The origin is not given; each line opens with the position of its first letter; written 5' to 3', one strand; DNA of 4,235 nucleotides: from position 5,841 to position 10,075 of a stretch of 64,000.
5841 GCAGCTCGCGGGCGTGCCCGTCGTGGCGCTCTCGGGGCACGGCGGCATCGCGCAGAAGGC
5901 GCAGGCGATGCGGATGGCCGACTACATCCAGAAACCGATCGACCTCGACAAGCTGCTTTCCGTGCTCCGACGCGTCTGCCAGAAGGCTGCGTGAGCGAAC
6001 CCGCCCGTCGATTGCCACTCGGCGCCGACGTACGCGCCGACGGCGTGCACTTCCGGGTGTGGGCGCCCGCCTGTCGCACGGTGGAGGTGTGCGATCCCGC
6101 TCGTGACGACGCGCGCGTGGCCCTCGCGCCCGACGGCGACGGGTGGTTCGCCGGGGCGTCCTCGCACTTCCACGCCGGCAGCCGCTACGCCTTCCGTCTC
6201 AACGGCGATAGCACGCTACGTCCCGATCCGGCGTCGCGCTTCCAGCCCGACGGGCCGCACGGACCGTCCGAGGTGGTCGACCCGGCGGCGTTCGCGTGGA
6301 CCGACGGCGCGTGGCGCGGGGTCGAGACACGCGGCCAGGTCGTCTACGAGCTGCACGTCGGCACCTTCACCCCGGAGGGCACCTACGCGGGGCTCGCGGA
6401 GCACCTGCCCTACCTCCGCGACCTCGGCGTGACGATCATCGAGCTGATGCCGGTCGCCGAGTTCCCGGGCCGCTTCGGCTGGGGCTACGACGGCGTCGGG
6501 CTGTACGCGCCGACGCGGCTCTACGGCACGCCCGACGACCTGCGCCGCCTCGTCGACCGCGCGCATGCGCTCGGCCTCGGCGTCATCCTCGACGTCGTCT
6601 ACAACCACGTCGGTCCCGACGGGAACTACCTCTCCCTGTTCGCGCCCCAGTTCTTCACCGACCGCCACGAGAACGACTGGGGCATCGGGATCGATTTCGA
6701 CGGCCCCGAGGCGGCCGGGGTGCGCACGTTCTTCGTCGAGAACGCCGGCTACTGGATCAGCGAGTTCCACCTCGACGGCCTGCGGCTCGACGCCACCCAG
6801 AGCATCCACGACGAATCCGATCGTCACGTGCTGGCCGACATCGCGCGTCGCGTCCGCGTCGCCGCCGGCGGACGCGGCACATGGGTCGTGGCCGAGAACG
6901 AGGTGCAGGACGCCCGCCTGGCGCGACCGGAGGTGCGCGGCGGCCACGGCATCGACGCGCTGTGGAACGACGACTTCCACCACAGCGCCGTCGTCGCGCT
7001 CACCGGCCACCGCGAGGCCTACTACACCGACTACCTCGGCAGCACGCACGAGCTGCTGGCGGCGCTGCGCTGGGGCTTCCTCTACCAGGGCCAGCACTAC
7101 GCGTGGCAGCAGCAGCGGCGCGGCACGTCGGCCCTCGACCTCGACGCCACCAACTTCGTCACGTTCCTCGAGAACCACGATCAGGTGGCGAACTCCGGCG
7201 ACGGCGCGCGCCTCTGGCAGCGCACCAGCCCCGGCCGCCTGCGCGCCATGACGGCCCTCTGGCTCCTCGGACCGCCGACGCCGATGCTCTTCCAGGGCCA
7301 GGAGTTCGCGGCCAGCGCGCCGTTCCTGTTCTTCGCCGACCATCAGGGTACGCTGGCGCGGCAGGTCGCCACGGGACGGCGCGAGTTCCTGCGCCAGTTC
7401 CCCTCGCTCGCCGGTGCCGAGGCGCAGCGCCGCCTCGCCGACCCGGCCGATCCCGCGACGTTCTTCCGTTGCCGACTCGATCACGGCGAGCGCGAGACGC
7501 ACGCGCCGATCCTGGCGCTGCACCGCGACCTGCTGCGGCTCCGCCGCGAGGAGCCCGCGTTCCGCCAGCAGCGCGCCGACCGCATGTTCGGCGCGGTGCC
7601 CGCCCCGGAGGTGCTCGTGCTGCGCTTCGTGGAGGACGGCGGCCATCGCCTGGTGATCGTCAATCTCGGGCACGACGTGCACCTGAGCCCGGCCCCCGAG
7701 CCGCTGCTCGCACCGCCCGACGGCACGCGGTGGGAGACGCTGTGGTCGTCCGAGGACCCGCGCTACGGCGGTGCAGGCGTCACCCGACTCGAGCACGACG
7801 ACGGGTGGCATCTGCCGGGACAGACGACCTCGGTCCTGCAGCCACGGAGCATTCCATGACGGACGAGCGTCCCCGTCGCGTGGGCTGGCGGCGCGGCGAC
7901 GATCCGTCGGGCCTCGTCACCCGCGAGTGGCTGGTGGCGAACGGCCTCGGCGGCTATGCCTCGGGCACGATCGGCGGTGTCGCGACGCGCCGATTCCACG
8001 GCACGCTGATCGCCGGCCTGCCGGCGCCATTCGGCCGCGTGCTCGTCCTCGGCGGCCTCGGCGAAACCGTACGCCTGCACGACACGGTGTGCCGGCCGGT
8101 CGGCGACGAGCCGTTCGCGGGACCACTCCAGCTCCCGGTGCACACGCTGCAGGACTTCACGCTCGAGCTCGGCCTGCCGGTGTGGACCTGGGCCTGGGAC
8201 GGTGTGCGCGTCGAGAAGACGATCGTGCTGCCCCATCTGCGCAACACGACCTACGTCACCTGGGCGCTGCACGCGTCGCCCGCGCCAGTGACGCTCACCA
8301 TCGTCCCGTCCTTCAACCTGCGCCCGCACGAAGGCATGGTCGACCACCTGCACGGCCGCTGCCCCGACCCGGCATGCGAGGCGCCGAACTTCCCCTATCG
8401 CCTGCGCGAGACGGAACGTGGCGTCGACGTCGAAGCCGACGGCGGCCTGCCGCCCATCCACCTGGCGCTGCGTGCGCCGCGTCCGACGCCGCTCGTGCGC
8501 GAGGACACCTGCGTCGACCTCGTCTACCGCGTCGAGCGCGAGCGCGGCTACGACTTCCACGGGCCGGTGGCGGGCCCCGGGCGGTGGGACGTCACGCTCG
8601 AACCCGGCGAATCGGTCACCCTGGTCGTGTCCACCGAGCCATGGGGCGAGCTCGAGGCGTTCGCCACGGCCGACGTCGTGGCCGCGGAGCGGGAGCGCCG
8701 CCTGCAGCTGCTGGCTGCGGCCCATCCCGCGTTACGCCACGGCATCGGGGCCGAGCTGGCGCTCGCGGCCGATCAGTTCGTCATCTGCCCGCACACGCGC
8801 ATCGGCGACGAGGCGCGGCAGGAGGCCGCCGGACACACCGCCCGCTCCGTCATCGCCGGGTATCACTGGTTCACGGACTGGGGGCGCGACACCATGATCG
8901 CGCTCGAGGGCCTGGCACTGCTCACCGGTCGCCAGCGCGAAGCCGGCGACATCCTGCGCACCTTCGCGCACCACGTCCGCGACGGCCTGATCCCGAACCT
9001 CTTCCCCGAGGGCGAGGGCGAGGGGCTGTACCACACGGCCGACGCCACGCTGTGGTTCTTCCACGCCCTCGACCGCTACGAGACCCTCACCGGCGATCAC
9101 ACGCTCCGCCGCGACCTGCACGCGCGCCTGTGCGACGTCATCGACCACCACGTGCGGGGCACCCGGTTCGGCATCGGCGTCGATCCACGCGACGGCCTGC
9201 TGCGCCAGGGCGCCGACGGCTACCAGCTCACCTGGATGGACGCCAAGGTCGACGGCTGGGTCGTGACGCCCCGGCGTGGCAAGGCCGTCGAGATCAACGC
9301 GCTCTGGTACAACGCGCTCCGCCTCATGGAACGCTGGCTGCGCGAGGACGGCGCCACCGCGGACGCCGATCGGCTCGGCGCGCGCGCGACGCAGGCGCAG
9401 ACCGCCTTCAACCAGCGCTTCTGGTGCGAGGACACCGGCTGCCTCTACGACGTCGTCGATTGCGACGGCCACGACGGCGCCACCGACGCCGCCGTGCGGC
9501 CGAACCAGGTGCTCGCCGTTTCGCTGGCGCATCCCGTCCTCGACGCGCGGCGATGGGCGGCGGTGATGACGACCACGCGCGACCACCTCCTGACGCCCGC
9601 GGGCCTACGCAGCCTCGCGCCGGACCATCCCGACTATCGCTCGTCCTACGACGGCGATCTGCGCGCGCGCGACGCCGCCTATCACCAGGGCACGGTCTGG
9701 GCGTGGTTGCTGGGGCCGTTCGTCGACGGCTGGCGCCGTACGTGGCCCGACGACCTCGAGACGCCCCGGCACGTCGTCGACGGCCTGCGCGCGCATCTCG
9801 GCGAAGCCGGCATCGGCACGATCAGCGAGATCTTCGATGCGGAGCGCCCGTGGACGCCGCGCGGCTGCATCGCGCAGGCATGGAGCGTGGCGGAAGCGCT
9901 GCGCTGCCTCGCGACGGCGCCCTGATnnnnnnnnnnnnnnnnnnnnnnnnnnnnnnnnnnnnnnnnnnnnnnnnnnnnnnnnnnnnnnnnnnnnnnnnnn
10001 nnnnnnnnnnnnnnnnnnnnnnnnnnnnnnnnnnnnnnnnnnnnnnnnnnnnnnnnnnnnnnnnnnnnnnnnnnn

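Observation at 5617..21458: Split trehalose (TreY/TreZ) pathway with each half preceded by a paralogous orphan receiver gene; debrancher is GH133-type rather than GlgX/TreX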

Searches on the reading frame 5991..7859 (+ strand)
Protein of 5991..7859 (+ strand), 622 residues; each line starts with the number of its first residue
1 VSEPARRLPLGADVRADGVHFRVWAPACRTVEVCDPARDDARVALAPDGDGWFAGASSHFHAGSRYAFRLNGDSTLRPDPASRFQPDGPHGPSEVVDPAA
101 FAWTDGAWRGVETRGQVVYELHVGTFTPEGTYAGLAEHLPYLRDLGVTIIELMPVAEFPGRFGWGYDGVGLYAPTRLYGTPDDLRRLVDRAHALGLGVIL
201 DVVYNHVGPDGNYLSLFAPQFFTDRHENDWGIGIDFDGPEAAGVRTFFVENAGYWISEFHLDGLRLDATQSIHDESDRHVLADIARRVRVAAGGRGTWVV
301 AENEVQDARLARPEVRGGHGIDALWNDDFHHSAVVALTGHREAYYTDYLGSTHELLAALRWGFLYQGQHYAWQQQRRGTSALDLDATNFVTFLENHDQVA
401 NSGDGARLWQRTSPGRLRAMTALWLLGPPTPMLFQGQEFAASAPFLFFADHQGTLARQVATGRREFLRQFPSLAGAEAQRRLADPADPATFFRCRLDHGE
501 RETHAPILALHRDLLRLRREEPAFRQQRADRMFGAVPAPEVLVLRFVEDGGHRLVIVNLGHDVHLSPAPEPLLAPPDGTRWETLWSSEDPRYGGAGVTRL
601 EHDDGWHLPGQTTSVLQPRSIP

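Call 5: search_protein_families(library=pfam, proteins=[window:5991-7859:+])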
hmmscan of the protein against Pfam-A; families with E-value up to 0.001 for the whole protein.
window:5991-7859:+ (622 aa): 3 families
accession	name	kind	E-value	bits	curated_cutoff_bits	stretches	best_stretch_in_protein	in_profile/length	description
PF00128.31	Alpha-amylase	-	1.8e-21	77.3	22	1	109-214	15-99/446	Alpha amylase, catalytic domain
PF11941.14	DUF3459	-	3.5e-14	53.4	22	1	510-600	1-82/90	Domain of unknown function (DUF3459)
PF02922.24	CBM_48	-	3.8e-06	27.6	22.4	1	9-74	1-72/83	Carbohydrate-binding module 48 (Isoamylase N-terminal domain)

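Call 6: search_protein_families(library=ncbifam, proteins=[window:5991-7859:+])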
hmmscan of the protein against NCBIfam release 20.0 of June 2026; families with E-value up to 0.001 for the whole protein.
window:5991-7859:+ (622 aa): 35 families (the best 25 are shown)
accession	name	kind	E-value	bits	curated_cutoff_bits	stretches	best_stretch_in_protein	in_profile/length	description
TIGR02402.1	trehalose_TreZ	equivalog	3.3e-188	626.4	538.8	1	19-563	1-541/545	malto-oligosyltrehalose trehalohydrolase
NF003811.1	PRK05402.1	equivalog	1.1e-47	163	741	1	16-272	28-306/619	1,4-alpha-glucan branching protein GlgB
NF008967.0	PRK12313.1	equivalog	2.1e-46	158.5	577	1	17-271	38-313/633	1,4-alpha-glucan branching protein GlgB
TIGR01515.1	branching_enzym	equivalog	2.4e-40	138.7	463.95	1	17-272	28-295/607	1,4-alpha-glucan branching enzyme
NF009221.0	PRK12568.1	equivalog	5.8e-34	117.2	1270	1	16-272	152-428/745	1,4-alpha-glucan branching enzyme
NF011293.0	PRK14705.1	equivalog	1.2e-31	109.2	2376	1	16-272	637-909/1224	1,4-alpha-glucan branching enzyme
NF011294.0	PRK14706.1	equivalog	1e-27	96.7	1284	1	16-272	40-314/642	1,4-alpha-glucan branching enzyme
TIGR02100.1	glgX_debranch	equivalog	4.8e-27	94.3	640.9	2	93-271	133-345/688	glycogen debranching protein GlgX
TIGR02104.1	pulA_typeI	equivalog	3.7e-24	84.7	504.5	1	110-275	145-326/605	type I pullulanase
NF002983.0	PRK03705.1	equivalog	5.5e-17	61.1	901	1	94-270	129-339/658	glycogen debranching protein GlgX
TIGR02456.1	treS_nterm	equivalog_domain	1e-13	50.7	678.35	1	116-215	6-109/539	maltose alpha-D-glucosyltransferase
NF041321.1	Alpha-amyl_MalA_Halo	equivalog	6.7e-12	44.6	875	1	116-213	260-361/666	alpha-amylase MalA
TIGR02403.1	trehalose_treC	equivalog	1.3e-11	43.9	799.05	1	116-209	5-102/544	alpha,alpha-phosphotrehalase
NF041090.1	Cyc-maltodext_AglB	equivalog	1.6e-11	43.7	540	1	130-215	62-145/470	cyclomaltodextrinase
TIGR02102.1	pullulan_Gpos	equivalog_domain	3.2e-11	41.8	1042.25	1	118-270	454-645/1113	pullulanase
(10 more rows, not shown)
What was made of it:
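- Checked: treZ (5991-7859) scores 626 bits on TIGR02402 against a cut-off of 539 (call 6).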

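Call 13: find_related_loci(query=window:5991-7859:+, collection=genome_contigs, flank=10000)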
Query window:5991-7859:+ (622 aa) in genome_contigs; peptide patterns used: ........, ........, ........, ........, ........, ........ (x = any residue, [..] = any of these).
600 stretches matched a pattern (row limit reached: there are more); 575 encode a relative of the query (tblastn E <= 1e-3); the best 80 are kept; 80 distinct loci.
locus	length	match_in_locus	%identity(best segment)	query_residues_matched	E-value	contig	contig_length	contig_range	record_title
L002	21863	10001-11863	90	1-621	0e+0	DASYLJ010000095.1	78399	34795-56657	MAG TPA_asm: Candidatus Binatia bacterium isolate SMAG_U4345 k141_3285080, whole genome shotgun sequence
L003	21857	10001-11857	76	4-622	0e+0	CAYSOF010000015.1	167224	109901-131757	MAG TPA_asm: uncultured Candidatus Binatia bacterium isolate binchicken_co179_115 genome assembly, contig: NODE_433_leng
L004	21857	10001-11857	60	5-618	0e+0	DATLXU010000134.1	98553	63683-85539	MAG TPA_asm: Blastocatellia bacterium isolate SMAG_U13254 k141_173711, whole genome shotgun sequence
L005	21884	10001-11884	59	1-620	0e+0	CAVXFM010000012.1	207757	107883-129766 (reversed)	MAG: uncultured delta proteobacterium isolate MFD02416.bin.1.343 genome assembly, contig: contig_30777, whole genome sho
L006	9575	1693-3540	62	6-620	0e+0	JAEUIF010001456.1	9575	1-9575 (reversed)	MAG: Planctomycetia bacterium isolate new MAG-36 k141_3355658, whole genome shotgun sequence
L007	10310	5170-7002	59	6-619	0e+0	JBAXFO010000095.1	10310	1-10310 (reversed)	MAG: Planctomycetota bacterium isolate ELA273 MAG273_95, whole genome shotgun sequence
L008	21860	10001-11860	63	6-618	0e+0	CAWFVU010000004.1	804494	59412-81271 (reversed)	MAG: uncultured proteobacterium isolate MFD04967.bin.2.10 genome assembly, contig: contig_18869, whole genome shotgun se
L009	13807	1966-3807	61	4-618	0e+0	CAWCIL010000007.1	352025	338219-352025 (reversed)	MAG: uncultured Alphaproteobacteria bacterium isolate MFD04463.bin.1.228 genome assembly, contig: contig_30092, whole ge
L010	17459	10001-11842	61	4-618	0e+0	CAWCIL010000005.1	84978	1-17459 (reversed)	MAG: uncultured Alphaproteobacteria bacterium isolate MFD04463.bin.1.228 genome assembly, contig: contig_22014, whole ge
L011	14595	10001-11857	59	6-621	0e+0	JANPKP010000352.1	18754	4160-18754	MAG: Gemmataceae bacterium isolate VAR_61_metabat_220 VAR_61_k141_837222, whole genome shotgun sequence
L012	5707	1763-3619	62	6-621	0e+0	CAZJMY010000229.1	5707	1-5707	MAG TPA_asm: uncultured Myxococcales bacterium isolate binchicken_co84_298 genome assembly, contig: k141_588785, whole g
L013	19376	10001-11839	59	6-618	0e+0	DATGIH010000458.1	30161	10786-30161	MAG TPA_asm: Bryobacteraceae bacterium isolate SMAG_U9802 k141_600232, whole genome shotgun sequence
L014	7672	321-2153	60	6-621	0e+0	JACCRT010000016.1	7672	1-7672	MAG: Acidobacteria bacterium isolate MGR_bin29 SD2897-2912_k127_2875135, whole genome shotgun sequence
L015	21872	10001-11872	60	5-618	0e+0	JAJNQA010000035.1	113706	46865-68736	MAG: Heliomicrobium sp. isolate MAG_31 k141_351204, whole genome shotgun sequence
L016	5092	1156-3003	63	4-617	0e+0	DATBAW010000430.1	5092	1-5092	MAG TPA_asm: Thermoanaerobaculia bacterium isolate SMAG_U5742 k141_1795425, whole genome shotgun sequence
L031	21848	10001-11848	60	5-618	0e+0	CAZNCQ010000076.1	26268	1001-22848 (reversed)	MAG TPA_asm: uncultured Myxococcales bacterium isolate binchicken_co54_362 genome assembly, contig: NODE_3183_length_262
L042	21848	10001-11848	56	5-618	0e+0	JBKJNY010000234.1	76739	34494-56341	MAG: Pirellulaceae bacterium isolate ant_bin.39 S1Ck117_6429395_flag_0_multi_27.9965_len_76739, whole genome shotgun seq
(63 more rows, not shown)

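Call 58: search_protein_families(library=pfam, proteins=[L002:2205-3560:-, L002:3544-4245:-])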
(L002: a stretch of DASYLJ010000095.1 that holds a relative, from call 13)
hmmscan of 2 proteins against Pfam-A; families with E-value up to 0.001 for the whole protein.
L002:2205-3560:- (451 aa): 8 families
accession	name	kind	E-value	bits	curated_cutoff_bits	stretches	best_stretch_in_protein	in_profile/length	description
PF00158.32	Sigma54_activat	-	2.5e-68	229.4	20.2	1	144-310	1-167/168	Sigma-54 interaction domain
PF25601.1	AAA_lid_14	-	2.4e-24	85.4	27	1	316-389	1-76/87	AAA+ ATPase lid domain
PF00072.30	Response_reg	-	2.6e-22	79.5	30.2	1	8-115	2-110/111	Response regulator receiver domain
PF14532.12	Sigma54_activ_2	-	1e-16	61.9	25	1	145-315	1-138/138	Sigma-54 interaction domain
PF02954.25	HTH_8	-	1.2e-10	41.4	22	1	408-446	2-40/42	Bacterial regulatory protein, Fis family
PF07728.20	AAA_5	-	1.4e-08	35.3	22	1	168-292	2-126/139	AAA domain (dynein-related subfamily)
PF07724.20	AAA_2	-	0.00014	22.4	27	1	166-293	4-132/166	AAA domain (Cdc48 subfamily)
PF01078.27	Mg_chelatase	-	0.00026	20.9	20.3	0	223-289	92-161/207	Magnesium chelatase, subunit ChlI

L002:3544-4245:- (233 aa): 0 families

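Call 73: search_protein_families(library=ncbifam, proteins=[L031:6216-9953:+, L042:4299-7700:-], max_evalue=1e-20)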
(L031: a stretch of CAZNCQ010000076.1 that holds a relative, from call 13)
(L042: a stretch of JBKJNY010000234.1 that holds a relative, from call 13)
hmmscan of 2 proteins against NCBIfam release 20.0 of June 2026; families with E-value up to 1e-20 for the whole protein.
L031:6216-9953:+ (1246 aa): 16 families
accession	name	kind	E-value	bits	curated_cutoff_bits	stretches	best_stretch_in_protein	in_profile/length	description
TIGR02100.1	glgX_debranch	equivalog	0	1011.7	640.9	1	7-703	2-687/688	glycogen debranching protein GlgX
NF011082.0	PRK14510.1-1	equivalog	1.1e-252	841.4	2511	2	4-703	6-684/1410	bifunctional glycogen debranching protein GlgX/4-alpha-glucanotransferase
NF002983.0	PRK03705.1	equivalog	3.8e-230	765.4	901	1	3-617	3-594/658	glycogen debranching protein GlgX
NF011081.0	PRK14508.1-4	equivalog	9.9e-151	502.7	556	1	721-1235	14-526/529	4-alpha-glucanotransferase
NF011080.0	PRK14508.1-3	subfamily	4.8e-76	256.4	477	1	729-1239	3-495/496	4-alpha-glucanotransferase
NF011077.0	PRK14507.1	equivalog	2.1e-66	224.3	2148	1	715-1153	154-604/1693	malto-oligosyltrehalose synthase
TIGR02104.1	pulA_typeI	equivalog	8e-64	215.8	504.5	1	13-584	13-535/605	type I pullulanase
NF011079.0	PRK14508.1-2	subfamily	4.9e-63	213.4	555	1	724-1230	3-497/506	4-alpha-glucanotransferase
TIGR00217.1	malQ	equivalog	8.5e-56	190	205.65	1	716-1138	26-459/587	4-alpha-glucanotransferase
NF011083.0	PRK14510.1-2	equivalog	2.3e-50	171.1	1322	1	870-1239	840-1184/1186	bifunctional glycogen debranching protein GlgX/4-alpha-glucanotransferase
NF011078.0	PRK14508.1-1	subfamily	1e-48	166.3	776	1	730-1223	3-482/503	4-alpha-glucanotransferase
NF008274.0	PRK11052.1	equivalog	8.9e-45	153.4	806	1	716-1138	126-558/695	4-alpha-glucanotransferase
TIGR02103.1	pullul_strch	subfamily_domain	5e-37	127.4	697.6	1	229-359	380-506/900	pullulanase-type alpha-1,6-glucosidase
TIGR02102.1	pullulan_Gpos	equivalog_domain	1.1e-36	126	1042.25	1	17-353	326-646/1113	pullulanase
TIGR02402.1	trehalose_TreZ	equivalog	1.3e-27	96.4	538.8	1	138-358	71-254/545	malto-oligosyltrehalose trehalohydrolase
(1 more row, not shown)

L042:4299-7700:- (1134 aa): 9 families
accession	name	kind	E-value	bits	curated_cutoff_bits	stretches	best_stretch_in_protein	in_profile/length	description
TIGR02456.1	treS_nterm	equivalog_domain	3.7e-280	930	678.35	1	6-541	2-538/539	maltose alpha-D-glucosyltransferase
TIGR02457.1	TreS_Cterm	hypoth_equivalog_domain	9e-116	387.6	375.05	1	566-1103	12-527/529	putative maltokinase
TIGR02403.1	trehalose_treC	equivalog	3.2e-83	280.3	799.05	1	7-244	2-245/544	alpha,alpha-phosphotrehalase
NF051899.1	BetGalacBglAAgro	equivalog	1.5e-81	274.5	900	1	6-209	2-204/537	beta-galactosidase BglA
NF008183.0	PRK10933.1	subfamily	1.1e-77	262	535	1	3-207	4-205/551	alpha,alpha-phosphotrehalase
NF008051.0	PRK10785.1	equivalog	4.5e-44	150.6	568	1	29-248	176-380/607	maltodextrin glucosidase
NF041090.1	Cyc-maltodext_AglB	equivalog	7.2e-39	133.9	540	1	29-203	62-207/470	cyclomaltodextrinase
NF041321.1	Alpha-amyl_MalA_Halo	equivalog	3.8e-36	124.7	875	1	5-137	255-388/666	alpha-amylase MalA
TIGR02402.1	trehalose_TreZ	equivalog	9.3e-27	93.5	538.8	0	8-105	93-186/545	malto-oligosyltrehalose trehalohydrolase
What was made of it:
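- Closest known: Eukaryotic glycogen debranching enzyme. Different: In L031 a GlgX-MalQ fusion next door supplies a transferase (call 73).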

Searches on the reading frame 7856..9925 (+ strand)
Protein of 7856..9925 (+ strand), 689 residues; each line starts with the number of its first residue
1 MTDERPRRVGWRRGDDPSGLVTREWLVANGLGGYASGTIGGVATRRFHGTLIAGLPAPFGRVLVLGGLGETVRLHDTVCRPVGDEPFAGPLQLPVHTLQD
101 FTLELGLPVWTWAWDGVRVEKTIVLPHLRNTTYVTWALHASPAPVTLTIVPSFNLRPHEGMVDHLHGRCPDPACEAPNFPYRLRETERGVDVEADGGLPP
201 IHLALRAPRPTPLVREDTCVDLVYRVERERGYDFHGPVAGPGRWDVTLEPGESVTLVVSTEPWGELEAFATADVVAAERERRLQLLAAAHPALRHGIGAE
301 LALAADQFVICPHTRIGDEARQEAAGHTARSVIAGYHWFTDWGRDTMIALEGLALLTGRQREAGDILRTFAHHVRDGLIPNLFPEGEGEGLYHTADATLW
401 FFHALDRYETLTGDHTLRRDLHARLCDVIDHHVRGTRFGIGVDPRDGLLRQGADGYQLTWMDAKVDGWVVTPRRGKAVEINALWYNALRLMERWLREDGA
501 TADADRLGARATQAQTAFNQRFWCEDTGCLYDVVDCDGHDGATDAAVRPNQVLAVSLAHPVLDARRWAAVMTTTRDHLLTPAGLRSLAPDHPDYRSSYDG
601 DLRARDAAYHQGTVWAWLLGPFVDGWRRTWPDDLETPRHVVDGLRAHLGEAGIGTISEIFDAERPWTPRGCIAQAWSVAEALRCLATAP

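Call 5: search_protein_families(library=pfam, proteins=[window:7856-9925:+])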
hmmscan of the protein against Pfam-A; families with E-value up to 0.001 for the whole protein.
window:7856-9925:+ (689 aa): 4 families
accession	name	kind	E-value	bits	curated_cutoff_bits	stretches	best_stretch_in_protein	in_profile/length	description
PF06202.20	GDE_C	-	8.7e-118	393.9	21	1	307-683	5-367/367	Amylo-alpha-1,6-glucosidase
PF12439.13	GDE_N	-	8e-46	156.7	27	1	23-255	1-219/219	Glycogen debranching enzyme N terminal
PF22422.2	MGH1-like_GH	-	1.8e-07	31.5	27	1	471-618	166-300/356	Mannosylglycerate hydrolase MGH1-like glycoside hydrolase domain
PF17389.8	Bac_rhamnosid6H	-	0.00064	19.5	24.5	1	342-532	44-219/339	Bacterial alpha-L-rhamnosidase 6 hairpin glycosidase domain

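Call 6: search_protein_families(library=ncbifam, proteins=[window:7856-9925:+])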
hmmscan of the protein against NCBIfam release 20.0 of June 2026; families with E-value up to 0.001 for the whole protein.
window:7856-9925:+ (689 aa): 3 families
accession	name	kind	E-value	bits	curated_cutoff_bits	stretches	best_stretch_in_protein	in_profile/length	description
TIGR01561.1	gde_arch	hypoth_equivalog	4.6e-110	369.1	364.15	2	221-623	181-565/569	putative glycogen debranching enzyme, archaeal type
TIGR01531.1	glyc_debranch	equivalog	3e-28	97.6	1399.55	2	338-415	1020-1095/1443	glycogen debranching enzyme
NF009774.0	PRK13271.1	subfamily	0.00016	20.7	560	1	459-586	320-442/569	alpha,alpha-trehalase TreA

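Call 59: search_solved_structures(query=window:7856-9925:+, max_evalue=0.001)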
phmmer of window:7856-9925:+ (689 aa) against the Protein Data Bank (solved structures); distinct sequences matched with E-value up to 0.001: 8.
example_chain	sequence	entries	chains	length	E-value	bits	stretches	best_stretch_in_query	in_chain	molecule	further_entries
8zeq_A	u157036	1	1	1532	3.8e-20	74.9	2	339-408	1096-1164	Glycogen debranching enzyme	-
11tn_A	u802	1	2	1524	5.9e-18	67.7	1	337-415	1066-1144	Glycogen debranching enzyme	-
5d0f_A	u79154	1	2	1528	6e-18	67.7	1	337-415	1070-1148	Uncharacterized protein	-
5d06_A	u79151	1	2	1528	6e-18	67.7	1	337-415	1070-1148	Uncharacterized protein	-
7ekx_A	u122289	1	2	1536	6.1e-18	67.6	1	337-415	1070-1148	4-alpha-glucanotransferase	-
7ekw_A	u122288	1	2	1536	6.1e-18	67.6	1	337-415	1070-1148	4-alpha-glucanotransferase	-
7eku_A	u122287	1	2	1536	6.1e-18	67.6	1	337-415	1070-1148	4-alpha-glucanotransferase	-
7eim_A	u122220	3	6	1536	6.1e-18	67.6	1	337-415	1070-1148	4-alpha-glucanotransferase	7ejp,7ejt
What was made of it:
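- On GH133 / archaeal-type glycogen debranching enzyme (PF06202 + PF12439, TIGR01561): Only sequence homology to the glucosidase domain of solved eukaryotic GDEs was shown (call 59)
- Closest known: Eukaryotic glycogen debranching enzyme. Same: The protein at 7856-9925 matches the glucosidase domain of yeast and mammalian GDE structures (E 4e-20 to 6e-18, call 59) and TIGR01561 (call 6).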
